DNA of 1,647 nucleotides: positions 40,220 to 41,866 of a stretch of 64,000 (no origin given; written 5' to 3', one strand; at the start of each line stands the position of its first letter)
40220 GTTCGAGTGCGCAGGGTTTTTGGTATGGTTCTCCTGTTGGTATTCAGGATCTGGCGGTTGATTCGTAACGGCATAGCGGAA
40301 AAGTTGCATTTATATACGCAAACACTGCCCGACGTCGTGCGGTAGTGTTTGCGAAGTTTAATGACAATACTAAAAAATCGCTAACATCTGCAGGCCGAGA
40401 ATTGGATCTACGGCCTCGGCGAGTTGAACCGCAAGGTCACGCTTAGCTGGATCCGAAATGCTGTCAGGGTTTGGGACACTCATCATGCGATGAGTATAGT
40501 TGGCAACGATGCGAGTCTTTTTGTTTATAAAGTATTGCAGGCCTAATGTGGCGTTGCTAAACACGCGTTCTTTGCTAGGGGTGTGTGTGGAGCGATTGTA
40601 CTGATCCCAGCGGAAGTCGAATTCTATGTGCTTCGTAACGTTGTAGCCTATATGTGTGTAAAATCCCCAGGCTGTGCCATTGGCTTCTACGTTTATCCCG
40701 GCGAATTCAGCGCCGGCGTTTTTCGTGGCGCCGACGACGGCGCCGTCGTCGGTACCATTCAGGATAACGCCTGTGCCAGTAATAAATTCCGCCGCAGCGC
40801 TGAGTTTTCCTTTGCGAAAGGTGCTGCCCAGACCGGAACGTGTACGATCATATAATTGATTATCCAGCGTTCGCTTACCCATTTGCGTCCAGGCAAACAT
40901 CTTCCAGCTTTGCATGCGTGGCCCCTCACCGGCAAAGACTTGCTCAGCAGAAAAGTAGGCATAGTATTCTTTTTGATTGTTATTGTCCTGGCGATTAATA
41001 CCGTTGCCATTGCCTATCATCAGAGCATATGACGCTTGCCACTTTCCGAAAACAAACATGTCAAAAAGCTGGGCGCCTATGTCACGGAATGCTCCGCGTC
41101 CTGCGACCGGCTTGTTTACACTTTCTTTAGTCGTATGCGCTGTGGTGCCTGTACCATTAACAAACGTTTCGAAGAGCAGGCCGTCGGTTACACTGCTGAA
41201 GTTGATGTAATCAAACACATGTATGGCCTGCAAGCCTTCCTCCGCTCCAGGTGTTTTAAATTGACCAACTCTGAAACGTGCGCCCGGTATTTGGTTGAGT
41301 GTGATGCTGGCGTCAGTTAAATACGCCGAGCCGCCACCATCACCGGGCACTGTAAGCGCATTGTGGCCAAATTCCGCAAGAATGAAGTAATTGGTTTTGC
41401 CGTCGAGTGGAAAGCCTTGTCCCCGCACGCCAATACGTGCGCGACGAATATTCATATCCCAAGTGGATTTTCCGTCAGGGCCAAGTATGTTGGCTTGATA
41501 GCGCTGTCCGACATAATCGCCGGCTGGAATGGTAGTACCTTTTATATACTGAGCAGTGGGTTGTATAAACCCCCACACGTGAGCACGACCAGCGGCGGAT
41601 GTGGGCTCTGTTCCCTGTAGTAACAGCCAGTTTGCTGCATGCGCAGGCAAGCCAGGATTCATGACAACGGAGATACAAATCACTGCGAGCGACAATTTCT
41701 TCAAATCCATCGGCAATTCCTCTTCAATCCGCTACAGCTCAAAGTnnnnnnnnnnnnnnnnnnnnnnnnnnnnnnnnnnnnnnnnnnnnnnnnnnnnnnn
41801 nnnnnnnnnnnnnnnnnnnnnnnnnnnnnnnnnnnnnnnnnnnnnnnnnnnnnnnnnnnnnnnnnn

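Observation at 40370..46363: Divergent 11-heme / porin / DsrE-like / NHL-propeller cluster: candidate envelope redox module with no assignable substrate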

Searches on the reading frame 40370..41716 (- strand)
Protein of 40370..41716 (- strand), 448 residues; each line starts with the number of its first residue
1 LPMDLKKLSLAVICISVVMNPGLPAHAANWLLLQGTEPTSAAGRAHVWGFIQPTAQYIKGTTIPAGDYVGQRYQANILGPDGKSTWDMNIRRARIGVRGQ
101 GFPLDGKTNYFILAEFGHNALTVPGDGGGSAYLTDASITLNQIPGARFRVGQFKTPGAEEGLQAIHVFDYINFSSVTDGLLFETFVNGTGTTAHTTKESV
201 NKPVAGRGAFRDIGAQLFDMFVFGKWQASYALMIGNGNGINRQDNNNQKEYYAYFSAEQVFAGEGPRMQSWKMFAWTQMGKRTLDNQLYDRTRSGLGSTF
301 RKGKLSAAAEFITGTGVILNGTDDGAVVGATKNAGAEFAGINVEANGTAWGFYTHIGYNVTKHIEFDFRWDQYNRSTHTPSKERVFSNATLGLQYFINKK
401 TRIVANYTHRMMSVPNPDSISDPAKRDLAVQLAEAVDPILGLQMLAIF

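Call 5: search_protein_families(library=pfam, proteins=[window:40370-41716:-], max_evalue=0.01)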
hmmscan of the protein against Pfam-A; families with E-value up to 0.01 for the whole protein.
window:40370-41716:- (448 aa): 0 families

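Call 6: search_protein_families(library=ncbifam, proteins=[window:40370-41716:-], max_evalue=0.01)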
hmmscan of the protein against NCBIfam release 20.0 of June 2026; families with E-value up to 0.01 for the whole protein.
window:40370-41716:- (448 aa): 0 families

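Call 44: search_solved_structures(query=window:40370-41716:-, max_evalue=1)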
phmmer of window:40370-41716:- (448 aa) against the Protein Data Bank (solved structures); distinct sequences matched with E-value up to 1: 1.
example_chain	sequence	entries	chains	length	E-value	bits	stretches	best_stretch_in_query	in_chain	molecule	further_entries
6zj3_Lc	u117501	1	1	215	0.21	13.6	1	290-364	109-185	60S ribosomal protein L10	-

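Call 45: search_protein_families(library=pfam, proteins=[window:40370-41716:-], max_evalue=1)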
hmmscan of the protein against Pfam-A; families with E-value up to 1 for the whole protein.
window:40370-41716:- (448 aa): 0 families
